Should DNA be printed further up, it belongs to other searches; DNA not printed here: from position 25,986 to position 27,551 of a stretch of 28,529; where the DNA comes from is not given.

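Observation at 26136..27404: Orphan Card1/Can2-like CARF-nuclease gene wedged between polC and a pseudouridine synthase, with Ser replacing the (D/E) of (D/E)xK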

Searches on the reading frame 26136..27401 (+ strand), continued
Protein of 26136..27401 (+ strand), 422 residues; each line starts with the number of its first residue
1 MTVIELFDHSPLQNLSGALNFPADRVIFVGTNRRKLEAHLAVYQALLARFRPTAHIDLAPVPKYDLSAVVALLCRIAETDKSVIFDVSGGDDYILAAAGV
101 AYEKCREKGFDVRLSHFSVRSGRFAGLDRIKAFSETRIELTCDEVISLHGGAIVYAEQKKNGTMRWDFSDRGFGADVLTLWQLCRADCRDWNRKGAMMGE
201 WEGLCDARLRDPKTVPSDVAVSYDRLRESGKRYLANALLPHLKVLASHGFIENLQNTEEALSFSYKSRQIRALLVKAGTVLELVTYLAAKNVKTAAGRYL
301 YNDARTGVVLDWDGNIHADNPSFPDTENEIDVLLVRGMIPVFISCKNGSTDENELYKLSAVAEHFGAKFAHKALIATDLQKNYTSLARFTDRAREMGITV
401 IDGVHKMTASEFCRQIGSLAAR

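Call 12: find_related_loci(query=A1, collection=genome_contigs, flank=10000)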
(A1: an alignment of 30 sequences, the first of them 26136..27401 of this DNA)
Query A1 (422 aa) in genome_contigs; peptide patterns used: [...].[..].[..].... (x = any residue, [..] = any of these).
467 stretches matched a pattern; 432 encode a relative of the query (tblastn E <= 1e-3); the best 80 are kept; 80 distinct loci.
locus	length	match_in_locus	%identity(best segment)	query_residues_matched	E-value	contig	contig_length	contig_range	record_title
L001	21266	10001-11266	96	1-422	0e+0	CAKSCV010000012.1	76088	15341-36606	MAG: uncultured Eubacteriales bacterium isolate REFINED_METABAT215_TOP10_CONTIGS_1500_ASSEMBLY_K77_MERGED__Hadza_MoBio_h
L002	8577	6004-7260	54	1-419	1e-150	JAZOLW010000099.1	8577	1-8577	MAG: Eubacteriales bacterium isolate T1900045651_YK20190345.MAGScoT_cleanbin_000056 SGB_8208_k141_623756, whole genome s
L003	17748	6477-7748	39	1-422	2e-84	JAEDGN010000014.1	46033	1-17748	MAG: Coprococcus sp. isolate MAG111 NODE_481_length_46033_cov_10.837335, whole genome shotgun sequence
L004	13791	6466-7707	35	1-419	5e-83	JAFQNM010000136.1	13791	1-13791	MAG: Clostridia bacterium isolate RGIG1980 Goat_Cecum.Co__c1287088, whole genome shotgun sequence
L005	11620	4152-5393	36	1-420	5e-83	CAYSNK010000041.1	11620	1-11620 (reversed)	MAG TPA_asm: uncultured Oscillospiraceae bacterium isolate SRP222994_co1_174 genome assembly, contig: NODE_11735_length_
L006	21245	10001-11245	36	1-421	8e-81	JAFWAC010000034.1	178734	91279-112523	MAG: Clostridia bacterium isolate RGIG5552 Sheep_Colon.Co__c3323862, whole genome shotgun sequence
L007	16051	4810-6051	37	1-419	2e-80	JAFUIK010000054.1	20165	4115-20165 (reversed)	MAG: Ruminococcus sp. isolate RGIG4523 Roe_deer_Rectum-1__c767857, whole genome shotgun sequence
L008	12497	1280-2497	35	1-412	2e-79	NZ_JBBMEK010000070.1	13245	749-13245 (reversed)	Coprococcus intestinihominis strain CLA-AA-H190 CLAAAH190_contig_70_length_13245, whole genome shotgun sequence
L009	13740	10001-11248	36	1-419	3e-79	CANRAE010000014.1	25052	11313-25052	MAG: uncultured Bacilli bacterium isolate Lapin-016__bin57 genome assembly, contig: Lapin-016__NODE_1678_length_25052_co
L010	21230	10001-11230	37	1-419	2e-79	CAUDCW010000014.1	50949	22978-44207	MAG TPA_asm: uncultured Oscillospiraceae bacterium isolate ERR9578160_bin.19_MetaWRAP_v1.3_MAG genome assembly, contig:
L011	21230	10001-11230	36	1-419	1e-78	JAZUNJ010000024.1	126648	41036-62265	MAG: Acutalibacteraceae bacterium isolate T1900044889_TS20190355.MAGScoT_cleanbin_000009 SGB_3239_k141_2246851, whole ge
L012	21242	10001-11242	36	1-421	3e-78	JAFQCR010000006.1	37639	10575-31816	MAG: Clostridia bacterium isolate RGIG1699 Goat_Cecum-2__c188454, whole genome shotgun sequence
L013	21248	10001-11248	35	1-421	4e-78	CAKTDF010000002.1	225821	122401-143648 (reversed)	MAG: uncultured Eubacteriales bacterium isolate REFINED_METABAT215_TOP10_CONTIGS_1500_ASSEMBLY_K77_MERGED__Hadza_MoBio_h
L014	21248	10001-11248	35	1-419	4e-78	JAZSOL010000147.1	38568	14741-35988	MAG: Clostridia bacterium isolate T1900044549_TS20190015.MAGScoT_cleanbin_000025 SGB_187_k141_3373340, whole genome shot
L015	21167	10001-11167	36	1-397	6e-78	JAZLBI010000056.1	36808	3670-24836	MAG: Acutalibacteraceae bacterium isolate T1900045064_TC20190058.MAGScoT_cleanbin_000039 SGB_4587_k141_1273314, whole ge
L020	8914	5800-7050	34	1-422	2e-76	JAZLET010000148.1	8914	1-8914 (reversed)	MAG: Candidatus Fimenecus sp. isolate T1900045011_TC20190004.MAGScoT_cleanbin_000011 SGB_4381_k141_1266278, whole genome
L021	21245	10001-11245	33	1-419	3e-76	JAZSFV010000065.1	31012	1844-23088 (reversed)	MAG: Acutalibacteraceae bacterium isolate T1900044580_TS20190046.MAGScoT_cleanbin_000063 SGB_558_k141_1424188, whole gen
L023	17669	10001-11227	34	1-419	4e-76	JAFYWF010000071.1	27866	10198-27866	MAG: Lachnospiraceae bacterium isolate RGIG7478 Water_buffalos_Colon-3__c178552, whole genome shotgun sequence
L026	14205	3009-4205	36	1-408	1e-75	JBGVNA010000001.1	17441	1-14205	MAG: Acutalibacteraceae bacterium isolate fecal_MAG_245 fecal_MAG_245_contig_0001, whole genome shotgun sequence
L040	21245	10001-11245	33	1-419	3e-72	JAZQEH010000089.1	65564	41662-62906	MAG: Eubacteriales bacterium isolate T1900044635_TS20190101.MAGScoT_cleanbin_000007 SGB_1126_k141_819430, whole genome s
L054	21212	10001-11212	33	1-406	2e-71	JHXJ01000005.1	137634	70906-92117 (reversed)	Ruminococcaceae bacterium AB4001 T486DRAFT_scaffold00005.5_C, whole genome shotgun sequence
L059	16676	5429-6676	34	1-419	5e-71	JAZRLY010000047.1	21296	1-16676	MAG: Acutalibacteraceae bacterium isolate T1900045429_YK20190120.MAGScoT_cleanbin_000017 SGB_7085_k141_1893918, whole ge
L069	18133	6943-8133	35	1-408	2e-70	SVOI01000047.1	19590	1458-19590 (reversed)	MAG: Oscillospiraceae bacterium isolate SIG561 NODE_14282_length_19590_cov_3.093562, whole genome shotgun sequence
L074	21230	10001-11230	37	1-419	1e-80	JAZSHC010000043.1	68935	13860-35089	MAG: Acutalibacteraceae bacterium isolate T1900044576_TS20190042.MAGScoT_cleanbin_000030 SGB_500_k141_344935, whole geno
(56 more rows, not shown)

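Call 18: search_protein_families(library=pfam, proteins=[L021:12076-15504:+, L054:7874-9973:+, L007:14331-14807:-, L059:12478-12765:+, L026:5635-6183:-, L020:7113-7937:+, L074:6740-9805:-, L006:11261-12151:+, L023:2692-4224:+, L040:4403-9589:+], max_evalue=0.001)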
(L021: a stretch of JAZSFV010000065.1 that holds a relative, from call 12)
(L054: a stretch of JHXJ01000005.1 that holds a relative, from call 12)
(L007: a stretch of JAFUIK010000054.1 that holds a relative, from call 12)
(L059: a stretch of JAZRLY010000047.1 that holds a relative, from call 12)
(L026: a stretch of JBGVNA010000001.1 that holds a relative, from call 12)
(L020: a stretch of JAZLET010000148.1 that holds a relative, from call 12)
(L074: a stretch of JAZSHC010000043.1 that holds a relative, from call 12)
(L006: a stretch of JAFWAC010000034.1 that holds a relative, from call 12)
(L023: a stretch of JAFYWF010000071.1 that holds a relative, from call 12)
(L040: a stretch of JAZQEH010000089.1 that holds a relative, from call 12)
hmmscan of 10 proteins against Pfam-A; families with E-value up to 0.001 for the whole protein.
L021:12076-15504:+ (1143 aa): 25 families
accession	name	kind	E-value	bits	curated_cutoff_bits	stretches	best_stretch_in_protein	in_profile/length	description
PF00004.35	AAA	-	8.2e-49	165.8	21.2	2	745-882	1-130/131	ATPase family associated with various cellular activities (AAA)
PF07724.20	AAA_2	-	2.1e-34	119.4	27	1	227-380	1-158/166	AAA domain (Cdc48 subfamily)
PF01434.24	Peptidase_M41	-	5.3e-34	118.2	29.9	1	970-1138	9-190/191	Peptidase family M41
PF07728.20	AAA_5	-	3.1e-16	60.1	22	2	232-353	2-126/139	AAA domain (dynein-related subfamily)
PF05496.18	RuvB_N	-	8.9e-10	39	27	1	708-815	6-98/159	Holliday junction DNA helicase RuvB P-loop domain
PF00910.28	RNA_helicase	-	1.9e-08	35.2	21.5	0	233-347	2-104/105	RNA helicase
PF13173.12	AAA_14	-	6.1e-08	33.2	27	0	744-814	4-75/129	AAA domain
PF13207.12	AAA_17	-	8.4e-08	33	27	0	748-816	1-68/136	AAA domain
PF13191.12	AAA_16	-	1.2e-07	32.8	32.6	0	742-782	24-66/167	AAA ATPase domain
PF01078.27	Mg_chelatase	-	5.5e-07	29.6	20.3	0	745-763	25-43/207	Magnesium chelatase, subunit ChlI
PF13401.12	AAA_22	-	6.3e-07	30.2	27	0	745-766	8-29/130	AAA domain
PF01695.23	IstB_IS21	-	9.9e-07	28.9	24.1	0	743-767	93-120/238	IstB-like ATP binding protein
PF00158.32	Sigma54_activat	-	1.6e-06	28.4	20.2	0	228-361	21-154/168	Sigma-54 interaction domain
PF20720.3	nSTAND3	-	1.7e-06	28.2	27.2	0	744-768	19-43/155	Novel STAND NTPase 3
PF13479.12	AAA_24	-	1.2e-05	25.7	27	0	744-771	4-28/195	AAA domain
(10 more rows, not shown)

L054:7874-9973:+ (700 aa): 0 families

L007:14331-14807:- (158 aa): 1 family
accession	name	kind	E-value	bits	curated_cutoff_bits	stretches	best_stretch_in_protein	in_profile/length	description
PF10722.14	YbjN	-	1.5e-05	25.7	22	1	15-140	3-124/126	Putative bacterial sensory transduction regulator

L059:12478-12765:+ (96 aa): 1 family
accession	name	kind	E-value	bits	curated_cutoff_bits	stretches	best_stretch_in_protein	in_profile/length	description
PF02026.21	RyR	-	3.7e-36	123.7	27.4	1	5-94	1-90/91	RyR domain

L026:5635-6183:- (182 aa): 1 family
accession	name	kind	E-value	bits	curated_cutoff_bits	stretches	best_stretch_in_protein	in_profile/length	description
PF10688.14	Imp-YgjV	-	3.5e-42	144.3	23.5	1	16-179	1-158/159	Bacterial inner membrane protein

L020:7113-7937:+ (275 aa): 1 family
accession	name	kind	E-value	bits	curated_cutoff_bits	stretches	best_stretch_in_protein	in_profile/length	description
PF04542.20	Sigma70_r2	-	0.0001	22.5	24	1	49-105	16-67/71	Sigma-70 region 2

L074:6740-9805:- (1021 aa): 16 families
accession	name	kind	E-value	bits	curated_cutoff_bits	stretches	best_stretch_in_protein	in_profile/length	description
PF13424.12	TPR_12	-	1.2e-34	118.8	30.1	1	718-797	2-76/77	Tetratricopeptide repeat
PF00515.34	TPR_1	-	2.1e-29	100.6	27.8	1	719-751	1-33/34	Tetratricopeptide repeat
PF07719.23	TPR_2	-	1.4e-28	97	27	0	719-750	1-32/34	Tetratricopeptide repeat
PF13374.12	TPR_10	-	4.8e-24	84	27.5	1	441-475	2-36/42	Tetratricopeptide repeat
PF13181.12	TPR_8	-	6.1e-24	82.5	25.7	1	719-751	1-33/34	Tetratricopeptide repeat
PF17874.7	TPR_MalT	-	6.9e-17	62.2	45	1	674-950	78-321/336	MalT-like TPR region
PF13176.12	TPR_7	-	1.3e-14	53.4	27.9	0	446-468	4-26/36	Tetratricopeptide repeat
PF24885.1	TPR_NPHP3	-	2.7e-13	50.3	100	1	679-803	57-179/239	Nephrocystin-3 TPR domain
PF13428.12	TPR_14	-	8.6e-13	48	23.5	0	771-795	6-30/44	Tetratricopeptide repeat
PF13676.11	TIR_2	-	8.4e-11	42.9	28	1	167-262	1-94/122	TIR domain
PF10602.15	RPN7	-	2.6e-08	34.2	29.6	1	366-420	11-64/174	26S proteasome subunit RPN7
PF08238.18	Sel1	-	2.6e-07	31.4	30.7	0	310-338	6-34/36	Sel1 repeat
PF01535.26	PPR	-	2.3e-06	27.9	25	0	767-791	1-25/31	PPR repeat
PF13174.12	TPR_6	-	2.5e-05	25.1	26.3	0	394-419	2-27/33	Tetratricopeptide repeat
PF13414.12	TPR_11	-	0.00013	22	26.8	0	448-468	1-21/42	TPR repeat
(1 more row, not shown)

L006:11261-12151:+ (297 aa): 1 family
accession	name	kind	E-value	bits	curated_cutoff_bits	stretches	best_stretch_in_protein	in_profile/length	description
PF13367.11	PrsW-protease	-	2.4e-28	99.5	23.5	1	32-247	1-191/196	PrsW family intramembrane metalloprotease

L023:2692-4224:+ (511 aa): 0 families

L040:4403-9589:+ (1729 aa): 1 family
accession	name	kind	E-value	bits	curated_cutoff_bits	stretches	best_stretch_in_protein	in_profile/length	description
PF01841.26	Transglut_core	-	0.00029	21.5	23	1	1525-1583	45-106/108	Transglutaminase-like superfamily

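Call 19: predict_structure(alignment_id=A1)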
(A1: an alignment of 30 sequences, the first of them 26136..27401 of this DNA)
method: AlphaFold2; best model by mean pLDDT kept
length: 422 residues; sequences in the alignment: 30
mean_pLDDT: 91.8   pTM: 0.89
mean pLDDT of the five models: 91.8, 91.6, 91.0, 90.9, 90.3
residues with pLDDT >= 90: 322; 70-90: 85; 50-70: 15; < 50: 0
segments of 3 or more residues with pLDDT < 50: none
pLDDT, mean of each block of 10 residues (from residue 1): 91 88 93 91 92 93 96 97 93 95 97 91 75 72 95 91 89 94 93 93 88 87 94 95 97 96 95 92 96 93 96 82 79 96 93 95 93 95 94 97 95 95 68
secondary structure, 60 per line:
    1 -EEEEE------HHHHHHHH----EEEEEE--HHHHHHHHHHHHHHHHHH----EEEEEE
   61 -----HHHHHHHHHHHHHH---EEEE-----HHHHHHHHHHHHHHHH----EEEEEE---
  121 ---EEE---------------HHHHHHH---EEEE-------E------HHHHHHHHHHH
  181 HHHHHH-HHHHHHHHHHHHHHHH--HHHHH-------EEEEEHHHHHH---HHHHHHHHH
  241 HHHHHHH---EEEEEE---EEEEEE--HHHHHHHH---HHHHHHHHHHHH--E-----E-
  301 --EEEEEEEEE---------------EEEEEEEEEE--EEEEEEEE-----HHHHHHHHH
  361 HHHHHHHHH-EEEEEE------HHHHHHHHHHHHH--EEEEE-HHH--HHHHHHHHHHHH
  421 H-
elements in order: E2-6 H13-20 E25-30 H33-50 E55-60 H66-79 E83-86 H92-107 E112-117 E124-126 H142-148 E152-155 H170-186 H188-203 H206-210 E218-222 H223-228 H232-247 E251-256 E260-265 H268-275 H279-290 E303-311 E327-336 E339-346 H352-369 E371-376 H383-395 E398-402 H409-421

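Call 23: fold_search(model_id=the predicted structure, library=pdb)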
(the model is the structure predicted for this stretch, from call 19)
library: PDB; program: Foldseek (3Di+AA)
matches with E <= 10: 1099; with E <= 0.001: 29
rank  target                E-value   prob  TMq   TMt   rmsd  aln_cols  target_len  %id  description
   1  1xmx                  2.1e-21  1.00  0.70  0.77   5.2       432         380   16  Crystal structure of protein VC1899 from Vibrio cholerae (released 2004-11-16)
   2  9u49_A                1.2e-18  1.00  0.61  0.64   6.9       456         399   15  crystal structure of Cdn1 in complex with cA4 (released 2026-02-04)
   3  7bdv_A                1.1e-17  1.00  0.60  0.70   6.9       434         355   14  Structure of Can2 from Sulfobacillus thermosulfidooxidans in complex with cyclic tetra-adenylate (cA4) (released 2021-03-03)
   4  7bdv_B                9.2e-17  1.00  0.61  0.74   6.4       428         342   15  Structure of Can2 from Sulfobacillus thermosulfidooxidans in complex with cyclic tetra-adenylate (cA4) (released 2021-03-03)
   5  7bdv_C                2.7e-16  1.00  0.61  0.74   6.6       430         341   15  Structure of Can2 from Sulfobacillus thermosulfidooxidans in complex with cyclic tetra-adenylate (cA4) (released 2021-03-03)
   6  6xl1_A                9.9e-16  1.00  0.65  0.72   5.1       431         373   14  crystal structure of cA4-activated Card1(D294N) (released 2020-12-30)
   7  7bdv_D                1.2e-15  1.00  0.60  0.73   6.7       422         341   15  Structure of Can2 from Sulfobacillus thermosulfidooxidans in complex with cyclic tetra-adenylate (cA4) (released 2021-03-03)
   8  8bao_B                1.8e-15  1.00  0.61  0.69   7.0       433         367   13  Dysgonamonadaceae bacterium CRISPR ancillary nuclease 2 (released 2022-11-30)
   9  8z4i_A                1.9e-15  1.00  0.35  0.38  17.9       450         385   14  crystal structure of Cdn1 in complex with cA3 (released 2026-02-04)
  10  8bao_A                2.1e-15  1.00  0.60  0.68   6.9       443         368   12  Dysgonamonadaceae bacterium CRISPR ancillary nuclease 2 (released 2022-11-30)
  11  6wxw_A                7.0e-15  1.00  0.61  0.68   5.8       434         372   16  crystal structure of apo Card1 (released 2020-12-30)
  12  8q44_A                1.2e-14  1.00  0.55  0.53   9.0       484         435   12  Crystal structure of cA4-bound Can2 (E364R) in complex with oligo-T DNA (released 2023-11-22)
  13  8q3z_A                1.5e-14  1.00  0.58  0.56   8.8       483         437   11  Crystal structure of cA4-bound Can2 from Thermoanaerobacter brockii (released 2023-11-22)
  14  8q42_B                3.3e-14  1.00  0.56  0.55   8.1       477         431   12  Crystal structure of cA4-bound Can2 (E341A) in complex with oligo-A DNA (released 2023-11-22)
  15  8q3y_A                3.7e-14  1.00  0.53  0.52   8.6       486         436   13  Crystal structure of apo Can2 from Thermoanaerobacter brockii (released 2023-11-22)
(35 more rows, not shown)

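Call 27: find_encoding_contigs(protein=P0010, flank=8000, max_places=2)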
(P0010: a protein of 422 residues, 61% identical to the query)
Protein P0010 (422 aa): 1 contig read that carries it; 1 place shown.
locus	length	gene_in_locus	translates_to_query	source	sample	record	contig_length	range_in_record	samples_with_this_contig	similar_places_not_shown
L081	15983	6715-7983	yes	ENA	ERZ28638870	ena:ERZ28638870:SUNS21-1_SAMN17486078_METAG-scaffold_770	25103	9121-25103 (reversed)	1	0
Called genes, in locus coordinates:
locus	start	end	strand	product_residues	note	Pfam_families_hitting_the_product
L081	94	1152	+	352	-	PF02163:Peptidase_M50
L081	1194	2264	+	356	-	PF04551:GcpE, PF26540:GcpE_C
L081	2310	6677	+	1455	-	PF02811:PHP, PF00929:RNase_T, PF07733:DNA_pol3_alpha, PF17657:DNA_pol3_finger, PF14579:HHH_6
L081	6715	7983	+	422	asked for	-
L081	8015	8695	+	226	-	PF00849:PseudoU_synth_2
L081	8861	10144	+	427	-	PF02403:Seryl_tRNA_N, PF00587:tRNA-synt_2b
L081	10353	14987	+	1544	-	PF00395:SLH, PF14307:Glyco_tran_WbsX (weak), PF07833:Cu_amine_oxidN1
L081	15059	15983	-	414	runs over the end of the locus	PF01136:Peptidase_U32, PF16325:Peptidase_U32_C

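Call 28: find_encoding_contigs(protein=P0026, flank=8000, max_places=2)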
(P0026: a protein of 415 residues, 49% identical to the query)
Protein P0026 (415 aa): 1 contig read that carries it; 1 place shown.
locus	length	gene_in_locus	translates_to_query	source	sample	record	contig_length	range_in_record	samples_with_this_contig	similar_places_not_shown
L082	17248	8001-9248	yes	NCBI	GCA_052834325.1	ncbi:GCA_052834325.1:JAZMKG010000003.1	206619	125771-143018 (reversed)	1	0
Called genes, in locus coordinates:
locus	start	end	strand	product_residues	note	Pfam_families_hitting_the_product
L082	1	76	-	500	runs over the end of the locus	PF00005:ABC_tran, PF13304:AAA_21 (faint), PF00005:ABC_tran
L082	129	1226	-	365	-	PF00532:Peripla_BP_1 (faint), PF13377:Peripla_BP_3 (faint), PF13407:Peripla_BP_4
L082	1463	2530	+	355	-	PF02163:Peptidase_M50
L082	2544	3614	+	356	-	PF04551:GcpE, PF26540:GcpE_C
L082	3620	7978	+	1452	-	PF02811:PHP, PF00929:RNase_T, PF07733:DNA_pol3_alpha, PF17657:DNA_pol3_finger, PF14579:HHH_6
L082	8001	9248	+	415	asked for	-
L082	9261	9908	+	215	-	PF00849:PseudoU_synth_2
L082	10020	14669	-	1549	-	PF00395:SLH, PF07833:Cu_amine_oxidN1 (weak), PF02018:CBM_4_9 (weak)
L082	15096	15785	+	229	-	-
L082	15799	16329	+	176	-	PF05683:Fumerase_C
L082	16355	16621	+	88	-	PF05402:PqqD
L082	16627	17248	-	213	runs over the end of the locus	PF01764:Lipase_3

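Call 29: find_encoding_contigs(protein=P0024, flank=8000, max_places=2)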
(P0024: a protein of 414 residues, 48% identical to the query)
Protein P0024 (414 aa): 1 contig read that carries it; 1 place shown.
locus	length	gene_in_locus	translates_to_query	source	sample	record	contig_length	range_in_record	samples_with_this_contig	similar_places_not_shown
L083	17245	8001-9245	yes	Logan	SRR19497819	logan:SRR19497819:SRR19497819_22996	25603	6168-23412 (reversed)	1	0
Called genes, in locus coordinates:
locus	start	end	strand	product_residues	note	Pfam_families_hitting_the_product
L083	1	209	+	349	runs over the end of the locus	PF02653:BPD_transp_2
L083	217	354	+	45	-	-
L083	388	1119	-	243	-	PF02698:DUF218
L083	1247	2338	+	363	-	PF02163:Peptidase_M50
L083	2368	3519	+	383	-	PF04551:GcpE, PF26540:GcpE_C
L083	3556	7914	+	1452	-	PF02811:PHP, PF00929:RNase_T, PF07733:DNA_pol3_alpha, PF17657:DNA_pol3_finger, PF14579:HHH_6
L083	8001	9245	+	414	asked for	-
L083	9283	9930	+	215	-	PF00849:PseudoU_synth_2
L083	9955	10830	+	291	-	PF04616:Glyco_hydro_43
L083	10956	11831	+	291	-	PF01156:IU_nuc_hydro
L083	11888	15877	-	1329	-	PF14307:Glyco_tran_WbsX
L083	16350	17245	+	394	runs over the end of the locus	PF00483:NTP_transferase, PF25084:LbH_EIF2B, PF25087:GMPPB_C (weak), PF25247:LbH_GLGC (weak), PF24894:Hexapep_GlmU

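Call 48: find_related_loci(query=A1, collection=viral_contigs, flank=8000)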
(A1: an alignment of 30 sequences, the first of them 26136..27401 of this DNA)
Query A1 (422 aa) in viral_contigs; peptide patterns used: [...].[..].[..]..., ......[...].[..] (x = any residue, [..] = any of these).
126 stretches matched a pattern, but none encodes a relative of the query by tblastn (E <= 1e-3).
